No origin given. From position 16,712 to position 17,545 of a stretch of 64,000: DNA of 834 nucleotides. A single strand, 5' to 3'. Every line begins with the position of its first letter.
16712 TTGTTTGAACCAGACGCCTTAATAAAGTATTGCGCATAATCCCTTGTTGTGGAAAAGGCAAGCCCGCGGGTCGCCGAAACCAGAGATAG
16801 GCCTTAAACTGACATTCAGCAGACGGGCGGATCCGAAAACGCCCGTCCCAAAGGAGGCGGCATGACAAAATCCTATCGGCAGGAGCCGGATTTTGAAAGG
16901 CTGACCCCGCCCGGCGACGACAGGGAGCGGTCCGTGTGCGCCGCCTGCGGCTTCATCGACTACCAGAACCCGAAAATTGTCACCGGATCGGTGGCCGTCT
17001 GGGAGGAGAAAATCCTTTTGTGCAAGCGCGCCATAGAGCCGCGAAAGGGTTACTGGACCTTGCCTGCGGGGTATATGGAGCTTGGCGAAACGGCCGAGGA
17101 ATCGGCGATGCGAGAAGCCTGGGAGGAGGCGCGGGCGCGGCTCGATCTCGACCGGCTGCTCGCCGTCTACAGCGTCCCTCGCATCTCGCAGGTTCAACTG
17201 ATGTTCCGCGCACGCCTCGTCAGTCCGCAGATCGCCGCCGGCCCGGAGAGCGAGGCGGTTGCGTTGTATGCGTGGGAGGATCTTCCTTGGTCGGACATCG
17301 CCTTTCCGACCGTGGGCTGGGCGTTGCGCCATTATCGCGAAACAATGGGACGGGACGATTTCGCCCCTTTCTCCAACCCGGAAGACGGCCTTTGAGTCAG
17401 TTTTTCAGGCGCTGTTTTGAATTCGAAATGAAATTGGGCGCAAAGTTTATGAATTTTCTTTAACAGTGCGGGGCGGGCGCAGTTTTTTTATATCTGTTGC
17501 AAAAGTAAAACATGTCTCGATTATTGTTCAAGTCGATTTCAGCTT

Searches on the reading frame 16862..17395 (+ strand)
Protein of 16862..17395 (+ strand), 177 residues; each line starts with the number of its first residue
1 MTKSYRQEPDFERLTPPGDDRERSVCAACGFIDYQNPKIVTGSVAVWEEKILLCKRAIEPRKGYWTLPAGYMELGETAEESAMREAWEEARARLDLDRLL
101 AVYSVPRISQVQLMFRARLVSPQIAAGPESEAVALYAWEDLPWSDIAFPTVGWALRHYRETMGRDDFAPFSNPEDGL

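Call 105: search_solved_structures(query=window:16862-17395:+, max_evalue=0.0001)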
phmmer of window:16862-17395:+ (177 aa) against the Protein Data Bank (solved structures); distinct sequences matched with E-value up to 0.0001: 27.
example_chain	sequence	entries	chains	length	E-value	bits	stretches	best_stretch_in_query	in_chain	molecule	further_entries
3cng_A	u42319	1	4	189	4.1e-43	150.4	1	15-161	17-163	NUDIX hydrolase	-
5bon_A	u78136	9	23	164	2.7e-08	36.9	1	51-168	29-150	Probable 8-oxo-dGTP diphosphatase NUDT15 | Nucleotide triphosphate diphosphatase NUDT15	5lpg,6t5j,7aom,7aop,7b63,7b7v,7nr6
7b64_A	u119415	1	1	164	2.8e-08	36.9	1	51-168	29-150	Nucleotide triphosphate diphosphatase NUDT15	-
7b67_A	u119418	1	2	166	3.2e-08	36.7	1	51-168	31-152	Nucleotide triphosphate diphosphatase NUDT15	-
3gg6_A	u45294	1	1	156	7.4e-08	35.5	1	48-138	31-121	Nucleoside diphosphate-linked moiety X motif 18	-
7b66_A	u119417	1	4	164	7.8e-08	35.4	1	51-168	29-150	Nucleotide triphosphate diphosphatase NUDT15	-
3o8s_A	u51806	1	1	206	8.9e-08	35.2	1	15-142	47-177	ADP-ribose pyrophosphatase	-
3q1p_A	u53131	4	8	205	2.6e-07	33.7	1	33-145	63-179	Phosphohydrolase (MutT/nudix family protein)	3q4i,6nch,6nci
7b65_A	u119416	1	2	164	2.7e-07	33.7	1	51-167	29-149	Nucleotide triphosphate diphosphatase NUDT15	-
2yyh_A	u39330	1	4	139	3e-07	33.5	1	51-148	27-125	8-OXO-dGTPase domain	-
3id9_A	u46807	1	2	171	7e-07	32.3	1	40-111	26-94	MutT/NUDIX family protein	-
4hvy_A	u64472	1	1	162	9.4e-07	31.9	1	48-138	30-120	Nucleoside diphosphate-linked moiety X motif 18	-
1vc8_A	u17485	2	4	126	1.1e-06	31.7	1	58-104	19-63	Ndx1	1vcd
3fk9_A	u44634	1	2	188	1.2e-06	31.5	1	40-107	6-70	Mutator MutT protein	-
3smd_A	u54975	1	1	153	2.2e-06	30.7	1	60-103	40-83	MutT/NUDIX family protein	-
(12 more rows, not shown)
